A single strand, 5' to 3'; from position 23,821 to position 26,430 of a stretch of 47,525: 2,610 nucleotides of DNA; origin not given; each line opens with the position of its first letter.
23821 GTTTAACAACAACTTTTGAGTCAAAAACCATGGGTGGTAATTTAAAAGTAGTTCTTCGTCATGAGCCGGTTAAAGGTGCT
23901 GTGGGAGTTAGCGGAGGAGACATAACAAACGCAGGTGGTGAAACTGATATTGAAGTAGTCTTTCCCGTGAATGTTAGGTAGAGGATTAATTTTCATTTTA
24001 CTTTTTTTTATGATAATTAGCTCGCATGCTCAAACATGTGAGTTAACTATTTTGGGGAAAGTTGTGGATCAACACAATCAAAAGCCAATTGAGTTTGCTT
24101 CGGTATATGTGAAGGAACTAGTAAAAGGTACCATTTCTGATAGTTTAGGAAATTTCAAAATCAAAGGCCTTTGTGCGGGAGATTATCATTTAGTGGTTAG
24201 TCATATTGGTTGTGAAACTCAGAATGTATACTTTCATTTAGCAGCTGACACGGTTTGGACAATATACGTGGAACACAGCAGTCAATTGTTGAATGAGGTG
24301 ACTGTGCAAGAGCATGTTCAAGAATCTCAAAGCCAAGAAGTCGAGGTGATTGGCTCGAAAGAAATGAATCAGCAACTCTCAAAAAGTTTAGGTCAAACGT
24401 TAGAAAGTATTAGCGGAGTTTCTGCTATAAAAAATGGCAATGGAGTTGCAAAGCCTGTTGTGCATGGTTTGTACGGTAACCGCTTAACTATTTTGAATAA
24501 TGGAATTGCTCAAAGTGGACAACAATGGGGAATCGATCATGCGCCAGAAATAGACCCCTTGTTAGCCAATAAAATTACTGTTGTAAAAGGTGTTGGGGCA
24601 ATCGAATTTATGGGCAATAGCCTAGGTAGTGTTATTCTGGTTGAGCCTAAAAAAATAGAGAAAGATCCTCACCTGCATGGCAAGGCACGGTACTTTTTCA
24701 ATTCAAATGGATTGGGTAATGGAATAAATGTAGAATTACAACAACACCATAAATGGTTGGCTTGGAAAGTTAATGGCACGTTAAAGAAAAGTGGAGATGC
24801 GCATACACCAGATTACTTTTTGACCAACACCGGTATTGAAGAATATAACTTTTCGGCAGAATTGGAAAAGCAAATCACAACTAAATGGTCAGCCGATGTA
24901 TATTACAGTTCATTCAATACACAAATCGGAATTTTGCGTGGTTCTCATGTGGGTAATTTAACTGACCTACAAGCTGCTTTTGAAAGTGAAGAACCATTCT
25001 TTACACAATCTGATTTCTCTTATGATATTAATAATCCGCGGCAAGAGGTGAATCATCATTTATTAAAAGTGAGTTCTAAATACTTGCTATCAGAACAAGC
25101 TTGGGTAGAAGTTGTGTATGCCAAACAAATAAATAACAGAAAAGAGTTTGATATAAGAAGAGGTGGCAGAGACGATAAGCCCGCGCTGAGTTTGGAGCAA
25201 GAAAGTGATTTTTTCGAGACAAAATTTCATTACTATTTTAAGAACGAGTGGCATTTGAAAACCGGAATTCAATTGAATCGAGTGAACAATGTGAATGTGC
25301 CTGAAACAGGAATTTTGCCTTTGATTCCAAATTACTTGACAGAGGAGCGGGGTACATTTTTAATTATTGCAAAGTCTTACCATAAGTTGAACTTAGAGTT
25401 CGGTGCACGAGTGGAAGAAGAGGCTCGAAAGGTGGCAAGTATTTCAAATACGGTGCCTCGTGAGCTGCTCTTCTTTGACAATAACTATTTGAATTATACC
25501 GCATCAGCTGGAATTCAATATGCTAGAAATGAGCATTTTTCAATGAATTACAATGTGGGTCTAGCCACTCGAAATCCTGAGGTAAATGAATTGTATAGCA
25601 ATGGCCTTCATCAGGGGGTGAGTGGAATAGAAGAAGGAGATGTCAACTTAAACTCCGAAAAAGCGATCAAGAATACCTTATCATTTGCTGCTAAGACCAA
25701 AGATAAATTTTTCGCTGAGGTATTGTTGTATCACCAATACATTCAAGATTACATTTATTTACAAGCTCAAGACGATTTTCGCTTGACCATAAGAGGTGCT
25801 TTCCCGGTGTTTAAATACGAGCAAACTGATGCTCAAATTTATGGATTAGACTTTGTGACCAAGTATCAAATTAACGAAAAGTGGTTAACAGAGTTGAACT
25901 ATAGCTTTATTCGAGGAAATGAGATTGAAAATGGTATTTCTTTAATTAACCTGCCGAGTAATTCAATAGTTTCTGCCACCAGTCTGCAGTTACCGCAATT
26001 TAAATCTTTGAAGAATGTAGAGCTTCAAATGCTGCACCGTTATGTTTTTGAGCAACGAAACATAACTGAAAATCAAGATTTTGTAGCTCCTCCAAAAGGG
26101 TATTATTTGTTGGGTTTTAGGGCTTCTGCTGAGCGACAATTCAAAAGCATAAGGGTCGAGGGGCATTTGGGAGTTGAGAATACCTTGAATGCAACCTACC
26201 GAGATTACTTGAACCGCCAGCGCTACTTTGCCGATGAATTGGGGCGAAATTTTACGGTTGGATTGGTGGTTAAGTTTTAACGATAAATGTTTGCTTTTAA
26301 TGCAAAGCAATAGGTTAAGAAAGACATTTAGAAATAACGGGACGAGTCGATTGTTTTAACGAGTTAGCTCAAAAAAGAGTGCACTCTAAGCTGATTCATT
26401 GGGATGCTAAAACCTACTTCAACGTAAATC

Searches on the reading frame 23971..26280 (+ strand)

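Call 28: search_protein_families(library=pfam, proteins=[window:23971-26280:+], max_evalue=0.00001)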
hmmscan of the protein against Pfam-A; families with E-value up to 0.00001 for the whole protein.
window:23971-26280:+ (769 aa): 4 families
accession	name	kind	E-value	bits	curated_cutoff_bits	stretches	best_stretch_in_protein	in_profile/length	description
PF13715.12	CarbopepD_reg_2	-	1.1e-19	70.6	32.2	1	28-112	2-88/88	CarboxypepD_reg-like domain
PF00593.30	TonB_dep_Rec_b-barrel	-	8.7e-14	52.6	27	1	284-719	55-420/436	TonB dependent receptor-like, beta-barrel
PF13620.12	CarboxypepD_reg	-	4.9e-12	46.5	32.3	1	26-93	1-72/82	Carboxypeptidase regulatory-like domain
PF07715.20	Plug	-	1e-11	45.7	23.9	1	118-221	3-107/107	TonB-dependent Receptor Plug Domain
